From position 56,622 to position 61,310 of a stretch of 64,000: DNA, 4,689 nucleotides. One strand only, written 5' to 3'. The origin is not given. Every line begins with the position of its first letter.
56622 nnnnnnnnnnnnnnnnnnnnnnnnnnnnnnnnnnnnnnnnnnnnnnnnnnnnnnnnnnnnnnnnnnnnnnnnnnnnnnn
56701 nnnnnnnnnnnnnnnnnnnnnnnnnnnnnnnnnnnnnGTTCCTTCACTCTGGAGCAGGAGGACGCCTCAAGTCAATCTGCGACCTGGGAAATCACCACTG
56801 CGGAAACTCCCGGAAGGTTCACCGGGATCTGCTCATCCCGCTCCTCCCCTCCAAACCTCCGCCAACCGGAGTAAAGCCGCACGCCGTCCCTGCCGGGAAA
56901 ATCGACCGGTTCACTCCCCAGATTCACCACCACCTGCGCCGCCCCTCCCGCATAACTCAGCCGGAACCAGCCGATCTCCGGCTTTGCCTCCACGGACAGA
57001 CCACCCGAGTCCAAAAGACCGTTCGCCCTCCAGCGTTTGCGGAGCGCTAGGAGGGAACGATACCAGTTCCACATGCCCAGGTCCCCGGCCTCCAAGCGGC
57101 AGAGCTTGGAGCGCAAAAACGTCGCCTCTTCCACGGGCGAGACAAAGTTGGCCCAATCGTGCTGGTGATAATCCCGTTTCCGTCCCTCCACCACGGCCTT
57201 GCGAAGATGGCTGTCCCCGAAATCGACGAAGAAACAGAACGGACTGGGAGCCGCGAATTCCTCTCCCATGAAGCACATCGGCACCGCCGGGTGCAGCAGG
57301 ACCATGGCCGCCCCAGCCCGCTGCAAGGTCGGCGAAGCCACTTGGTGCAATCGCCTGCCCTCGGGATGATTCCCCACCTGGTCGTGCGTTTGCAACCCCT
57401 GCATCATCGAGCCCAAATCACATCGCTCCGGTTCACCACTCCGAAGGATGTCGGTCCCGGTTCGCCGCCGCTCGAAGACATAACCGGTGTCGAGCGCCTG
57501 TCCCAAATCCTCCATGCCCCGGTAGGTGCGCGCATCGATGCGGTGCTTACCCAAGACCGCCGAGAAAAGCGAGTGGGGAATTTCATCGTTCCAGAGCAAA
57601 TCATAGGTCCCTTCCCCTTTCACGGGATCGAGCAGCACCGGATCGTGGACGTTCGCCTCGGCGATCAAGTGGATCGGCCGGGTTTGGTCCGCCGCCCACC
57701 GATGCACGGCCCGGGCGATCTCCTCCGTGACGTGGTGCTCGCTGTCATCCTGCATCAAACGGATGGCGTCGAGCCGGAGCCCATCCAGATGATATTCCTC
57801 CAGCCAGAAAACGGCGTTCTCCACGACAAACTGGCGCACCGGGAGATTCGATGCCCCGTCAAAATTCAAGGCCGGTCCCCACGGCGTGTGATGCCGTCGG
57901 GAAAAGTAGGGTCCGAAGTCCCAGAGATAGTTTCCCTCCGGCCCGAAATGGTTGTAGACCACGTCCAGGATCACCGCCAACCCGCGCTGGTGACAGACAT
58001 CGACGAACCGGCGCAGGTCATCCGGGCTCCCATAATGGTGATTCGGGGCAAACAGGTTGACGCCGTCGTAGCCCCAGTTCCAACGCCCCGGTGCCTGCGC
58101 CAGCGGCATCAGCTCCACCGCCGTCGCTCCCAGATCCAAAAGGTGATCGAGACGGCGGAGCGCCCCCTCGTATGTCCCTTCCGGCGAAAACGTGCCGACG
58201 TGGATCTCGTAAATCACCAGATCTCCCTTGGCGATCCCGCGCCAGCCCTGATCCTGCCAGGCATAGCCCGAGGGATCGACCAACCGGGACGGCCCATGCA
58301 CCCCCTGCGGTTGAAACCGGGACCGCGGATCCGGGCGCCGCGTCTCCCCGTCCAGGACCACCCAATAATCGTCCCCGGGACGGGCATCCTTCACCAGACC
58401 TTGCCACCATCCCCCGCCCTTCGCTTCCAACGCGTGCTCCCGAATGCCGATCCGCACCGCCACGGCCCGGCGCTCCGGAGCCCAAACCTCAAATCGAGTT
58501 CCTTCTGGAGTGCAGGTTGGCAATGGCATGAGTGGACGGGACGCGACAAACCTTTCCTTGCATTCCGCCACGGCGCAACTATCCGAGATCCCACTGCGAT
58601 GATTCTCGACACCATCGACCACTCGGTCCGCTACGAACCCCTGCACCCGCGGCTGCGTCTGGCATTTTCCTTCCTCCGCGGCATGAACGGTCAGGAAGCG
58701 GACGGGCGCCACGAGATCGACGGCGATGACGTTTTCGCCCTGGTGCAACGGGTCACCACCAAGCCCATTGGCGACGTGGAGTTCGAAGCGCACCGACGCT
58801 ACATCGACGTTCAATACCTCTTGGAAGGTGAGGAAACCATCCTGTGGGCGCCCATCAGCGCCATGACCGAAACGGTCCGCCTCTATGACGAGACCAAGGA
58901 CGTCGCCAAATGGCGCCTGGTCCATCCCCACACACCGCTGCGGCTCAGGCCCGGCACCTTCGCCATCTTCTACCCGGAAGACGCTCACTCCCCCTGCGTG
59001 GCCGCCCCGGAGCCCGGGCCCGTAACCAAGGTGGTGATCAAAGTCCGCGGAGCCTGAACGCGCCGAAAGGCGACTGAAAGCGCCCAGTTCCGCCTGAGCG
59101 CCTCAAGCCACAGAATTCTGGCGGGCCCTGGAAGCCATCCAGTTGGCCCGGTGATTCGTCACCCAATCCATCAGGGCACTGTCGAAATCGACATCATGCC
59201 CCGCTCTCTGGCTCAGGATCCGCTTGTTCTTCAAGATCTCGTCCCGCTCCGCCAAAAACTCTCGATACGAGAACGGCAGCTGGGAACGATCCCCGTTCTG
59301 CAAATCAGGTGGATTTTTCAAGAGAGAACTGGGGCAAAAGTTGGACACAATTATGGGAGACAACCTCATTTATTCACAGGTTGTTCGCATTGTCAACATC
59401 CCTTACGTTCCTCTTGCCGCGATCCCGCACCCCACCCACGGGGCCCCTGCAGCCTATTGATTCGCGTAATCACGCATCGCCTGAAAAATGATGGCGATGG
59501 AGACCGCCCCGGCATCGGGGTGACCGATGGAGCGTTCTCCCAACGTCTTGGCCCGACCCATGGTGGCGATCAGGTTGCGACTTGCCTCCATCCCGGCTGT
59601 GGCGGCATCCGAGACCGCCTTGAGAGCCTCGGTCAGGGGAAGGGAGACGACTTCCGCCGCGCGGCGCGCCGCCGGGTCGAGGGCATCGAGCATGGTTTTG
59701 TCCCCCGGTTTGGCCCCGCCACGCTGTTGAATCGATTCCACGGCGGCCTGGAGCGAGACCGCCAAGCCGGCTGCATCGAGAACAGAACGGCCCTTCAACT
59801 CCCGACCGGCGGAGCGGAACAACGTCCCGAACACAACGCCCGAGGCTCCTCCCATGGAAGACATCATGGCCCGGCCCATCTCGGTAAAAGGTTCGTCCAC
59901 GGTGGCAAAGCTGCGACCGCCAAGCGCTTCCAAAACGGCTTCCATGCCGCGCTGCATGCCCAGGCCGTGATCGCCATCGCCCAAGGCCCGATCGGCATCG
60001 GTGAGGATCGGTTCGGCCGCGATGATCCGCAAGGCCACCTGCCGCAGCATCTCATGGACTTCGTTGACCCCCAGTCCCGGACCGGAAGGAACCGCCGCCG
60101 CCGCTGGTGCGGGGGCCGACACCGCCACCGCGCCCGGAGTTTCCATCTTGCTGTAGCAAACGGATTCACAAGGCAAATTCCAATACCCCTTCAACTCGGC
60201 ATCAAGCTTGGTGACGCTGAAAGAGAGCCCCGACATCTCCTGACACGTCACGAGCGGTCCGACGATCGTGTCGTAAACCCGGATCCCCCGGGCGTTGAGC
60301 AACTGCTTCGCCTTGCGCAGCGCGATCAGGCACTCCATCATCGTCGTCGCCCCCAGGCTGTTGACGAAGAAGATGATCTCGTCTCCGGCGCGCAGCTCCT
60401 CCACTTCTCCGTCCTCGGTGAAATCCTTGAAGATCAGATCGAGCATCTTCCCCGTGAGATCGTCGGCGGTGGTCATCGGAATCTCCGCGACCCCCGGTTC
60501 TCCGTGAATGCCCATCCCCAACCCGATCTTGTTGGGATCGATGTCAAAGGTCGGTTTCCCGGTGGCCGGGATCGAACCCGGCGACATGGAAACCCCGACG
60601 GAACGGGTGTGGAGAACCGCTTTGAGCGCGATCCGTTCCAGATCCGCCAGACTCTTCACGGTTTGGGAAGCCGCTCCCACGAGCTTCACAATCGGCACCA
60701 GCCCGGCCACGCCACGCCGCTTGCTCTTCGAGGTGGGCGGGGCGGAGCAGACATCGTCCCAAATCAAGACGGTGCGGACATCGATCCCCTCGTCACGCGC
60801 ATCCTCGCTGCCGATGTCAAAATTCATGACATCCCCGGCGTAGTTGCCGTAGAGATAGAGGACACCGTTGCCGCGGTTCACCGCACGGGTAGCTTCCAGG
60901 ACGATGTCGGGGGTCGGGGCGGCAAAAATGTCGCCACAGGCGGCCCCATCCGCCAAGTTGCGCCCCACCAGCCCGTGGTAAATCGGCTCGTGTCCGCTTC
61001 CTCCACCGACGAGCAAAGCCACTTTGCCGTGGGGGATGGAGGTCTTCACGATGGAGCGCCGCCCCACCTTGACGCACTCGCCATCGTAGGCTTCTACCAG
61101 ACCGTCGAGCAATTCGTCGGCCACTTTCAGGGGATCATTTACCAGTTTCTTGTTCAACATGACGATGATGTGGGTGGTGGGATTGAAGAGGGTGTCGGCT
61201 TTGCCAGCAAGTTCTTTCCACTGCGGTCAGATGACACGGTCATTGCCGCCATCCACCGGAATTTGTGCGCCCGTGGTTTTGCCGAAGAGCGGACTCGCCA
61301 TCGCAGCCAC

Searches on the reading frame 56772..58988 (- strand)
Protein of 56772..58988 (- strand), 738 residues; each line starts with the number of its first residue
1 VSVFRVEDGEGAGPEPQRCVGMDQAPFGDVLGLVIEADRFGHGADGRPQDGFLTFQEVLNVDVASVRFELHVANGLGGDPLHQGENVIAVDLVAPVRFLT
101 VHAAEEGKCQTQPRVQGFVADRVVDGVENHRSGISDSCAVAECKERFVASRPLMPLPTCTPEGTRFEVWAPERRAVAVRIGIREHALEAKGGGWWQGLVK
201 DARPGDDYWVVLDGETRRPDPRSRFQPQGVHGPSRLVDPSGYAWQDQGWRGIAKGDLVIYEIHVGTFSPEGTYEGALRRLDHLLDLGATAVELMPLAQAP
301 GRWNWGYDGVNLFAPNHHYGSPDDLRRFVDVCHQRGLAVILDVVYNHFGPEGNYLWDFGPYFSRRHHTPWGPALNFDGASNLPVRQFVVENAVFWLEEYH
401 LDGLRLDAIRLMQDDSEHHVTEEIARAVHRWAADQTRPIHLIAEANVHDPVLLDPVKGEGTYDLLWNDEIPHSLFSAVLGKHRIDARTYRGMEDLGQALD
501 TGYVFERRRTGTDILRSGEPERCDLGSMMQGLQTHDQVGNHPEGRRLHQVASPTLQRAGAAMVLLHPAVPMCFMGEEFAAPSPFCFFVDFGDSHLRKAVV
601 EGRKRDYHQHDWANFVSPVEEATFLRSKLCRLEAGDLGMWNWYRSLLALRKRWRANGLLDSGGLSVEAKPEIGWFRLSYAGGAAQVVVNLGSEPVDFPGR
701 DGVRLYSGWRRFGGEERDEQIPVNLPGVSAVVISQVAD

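Call 43: search_protein_families(library=pfam, proteins=[window:56772-58988:-], max_evalue=0.001)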
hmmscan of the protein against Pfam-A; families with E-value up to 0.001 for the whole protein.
window:56772-58988:- (738 aa): 2 families
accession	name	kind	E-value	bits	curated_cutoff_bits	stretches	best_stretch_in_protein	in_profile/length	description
PF00128.31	Alpha-amylase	-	2.9e-19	70.1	22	1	270-354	15-98/446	Alpha amylase, catalytic domain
PF11941.14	DUF3459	-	1.7e-06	28.7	22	1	642-732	1-89/90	Domain of unknown function (DUF3459)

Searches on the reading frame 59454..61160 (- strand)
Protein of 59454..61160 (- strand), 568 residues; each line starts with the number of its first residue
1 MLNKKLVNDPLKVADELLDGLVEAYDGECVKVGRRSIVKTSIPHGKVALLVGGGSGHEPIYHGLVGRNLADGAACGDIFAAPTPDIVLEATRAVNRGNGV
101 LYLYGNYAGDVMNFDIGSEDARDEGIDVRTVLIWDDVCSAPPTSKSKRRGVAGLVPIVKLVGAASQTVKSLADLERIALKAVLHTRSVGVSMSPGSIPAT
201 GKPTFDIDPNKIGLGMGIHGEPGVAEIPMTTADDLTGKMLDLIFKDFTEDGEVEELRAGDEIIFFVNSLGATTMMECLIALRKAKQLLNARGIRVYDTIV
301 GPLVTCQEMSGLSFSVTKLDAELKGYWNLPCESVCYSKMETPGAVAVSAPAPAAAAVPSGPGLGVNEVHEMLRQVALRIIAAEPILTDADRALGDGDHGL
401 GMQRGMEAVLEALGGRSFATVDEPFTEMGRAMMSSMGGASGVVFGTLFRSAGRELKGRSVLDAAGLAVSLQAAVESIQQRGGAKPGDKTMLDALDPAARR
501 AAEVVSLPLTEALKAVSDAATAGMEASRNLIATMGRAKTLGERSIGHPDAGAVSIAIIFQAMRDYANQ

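Call 43: search_protein_families(library=pfam, proteins=[window:59454-61160:-], max_evalue=0.001)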
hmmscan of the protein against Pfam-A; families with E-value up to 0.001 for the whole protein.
window:59454-61160:- (568 aa): 2 families
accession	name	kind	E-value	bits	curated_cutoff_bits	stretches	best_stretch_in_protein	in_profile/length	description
PF02733.22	Dak1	-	2.8e-99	332.4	31.4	1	20-333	2-311/313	Dak1 domain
PF02734.22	Dak2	-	4e-51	173.8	27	1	393-563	2-173/174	DAK2 domain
